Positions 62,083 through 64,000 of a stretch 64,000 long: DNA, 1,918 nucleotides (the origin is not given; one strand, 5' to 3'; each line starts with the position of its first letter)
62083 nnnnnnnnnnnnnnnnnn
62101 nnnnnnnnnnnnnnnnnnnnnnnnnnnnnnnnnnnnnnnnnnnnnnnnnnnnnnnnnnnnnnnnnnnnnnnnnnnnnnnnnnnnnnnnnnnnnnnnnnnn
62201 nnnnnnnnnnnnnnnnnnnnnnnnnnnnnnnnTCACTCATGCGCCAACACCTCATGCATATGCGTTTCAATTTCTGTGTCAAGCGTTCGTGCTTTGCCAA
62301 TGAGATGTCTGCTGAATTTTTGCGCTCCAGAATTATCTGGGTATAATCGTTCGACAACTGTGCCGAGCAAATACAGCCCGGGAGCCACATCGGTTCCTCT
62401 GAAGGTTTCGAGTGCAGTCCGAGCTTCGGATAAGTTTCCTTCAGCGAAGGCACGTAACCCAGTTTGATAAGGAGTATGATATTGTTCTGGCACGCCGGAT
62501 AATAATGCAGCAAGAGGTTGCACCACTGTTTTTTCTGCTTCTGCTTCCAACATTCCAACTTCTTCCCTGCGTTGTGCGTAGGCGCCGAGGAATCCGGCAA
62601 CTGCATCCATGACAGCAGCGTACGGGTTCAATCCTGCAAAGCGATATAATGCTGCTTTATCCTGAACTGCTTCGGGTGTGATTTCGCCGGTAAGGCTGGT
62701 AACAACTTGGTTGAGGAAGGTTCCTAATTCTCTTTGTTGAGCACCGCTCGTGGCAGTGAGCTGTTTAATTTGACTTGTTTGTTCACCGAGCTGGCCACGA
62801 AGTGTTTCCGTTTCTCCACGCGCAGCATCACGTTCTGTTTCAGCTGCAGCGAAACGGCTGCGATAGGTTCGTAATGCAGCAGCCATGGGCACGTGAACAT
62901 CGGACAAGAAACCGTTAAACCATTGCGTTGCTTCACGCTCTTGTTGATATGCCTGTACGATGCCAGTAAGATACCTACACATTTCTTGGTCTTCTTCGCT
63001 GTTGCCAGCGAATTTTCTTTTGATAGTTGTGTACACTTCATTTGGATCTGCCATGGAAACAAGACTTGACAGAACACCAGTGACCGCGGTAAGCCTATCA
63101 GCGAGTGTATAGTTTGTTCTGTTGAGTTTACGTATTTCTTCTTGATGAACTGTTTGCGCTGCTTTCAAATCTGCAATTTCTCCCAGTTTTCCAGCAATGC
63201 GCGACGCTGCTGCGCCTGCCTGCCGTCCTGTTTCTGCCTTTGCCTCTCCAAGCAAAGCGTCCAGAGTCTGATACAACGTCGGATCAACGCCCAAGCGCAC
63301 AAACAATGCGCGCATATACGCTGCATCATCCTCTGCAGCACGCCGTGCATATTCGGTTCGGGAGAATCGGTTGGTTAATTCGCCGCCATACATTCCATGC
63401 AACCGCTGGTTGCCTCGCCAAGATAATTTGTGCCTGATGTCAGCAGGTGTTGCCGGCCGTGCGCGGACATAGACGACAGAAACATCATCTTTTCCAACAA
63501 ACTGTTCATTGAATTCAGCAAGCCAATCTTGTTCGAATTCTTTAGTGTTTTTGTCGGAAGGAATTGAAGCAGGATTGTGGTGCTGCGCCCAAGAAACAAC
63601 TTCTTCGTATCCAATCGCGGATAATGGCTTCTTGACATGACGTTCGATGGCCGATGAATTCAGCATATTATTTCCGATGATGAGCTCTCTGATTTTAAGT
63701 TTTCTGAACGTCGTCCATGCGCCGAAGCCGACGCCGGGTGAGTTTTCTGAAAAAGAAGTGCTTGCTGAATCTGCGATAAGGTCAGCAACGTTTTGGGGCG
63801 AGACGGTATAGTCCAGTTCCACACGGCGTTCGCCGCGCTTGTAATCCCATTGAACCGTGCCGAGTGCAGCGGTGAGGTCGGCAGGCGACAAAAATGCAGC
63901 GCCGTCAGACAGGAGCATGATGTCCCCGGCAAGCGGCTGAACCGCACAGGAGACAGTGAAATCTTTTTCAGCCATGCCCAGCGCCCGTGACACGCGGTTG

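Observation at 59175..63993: Four-gene operon: J-domain protein, vWA-like protein and two proteins sharing a novel ~70-aa C-terminal module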

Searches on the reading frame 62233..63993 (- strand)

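Call 3: search_protein_families(library=pfam, proteins=[window:62233-63993:-], max_evalue=1)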
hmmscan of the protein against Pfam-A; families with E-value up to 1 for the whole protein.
window:62233-63993:- (586 aa): 5 families
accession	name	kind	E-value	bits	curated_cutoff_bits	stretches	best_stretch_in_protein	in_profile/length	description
PF08614.16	ATG16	-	0.0063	17.1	33.7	0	263-311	66-114/200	Autophagy protein 16 (ATG16)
PF04190.19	GET4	-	0.028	14.6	30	1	192-362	85-252/257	Golgi to ER traffic protein 4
PF16331.10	TolA_bind_tri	-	0.03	14.9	30.1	1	389-435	28-70/76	TolA binding protein trimerisation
PF24554.1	DUF7603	-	0.24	12.6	27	1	373-424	2-53/110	Domain of unknown function (DUF7603)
PF24627.1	PUMA_CC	-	0.9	10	30.1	0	272-304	37-69/74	PUMA coiled-coil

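Call 4: search_protein_families(library=padloc, proteins=[window:62233-63993:-], max_evalue=1)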
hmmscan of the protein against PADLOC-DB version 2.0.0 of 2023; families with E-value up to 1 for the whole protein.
window:62233-63993:- (586 aa): 0 families
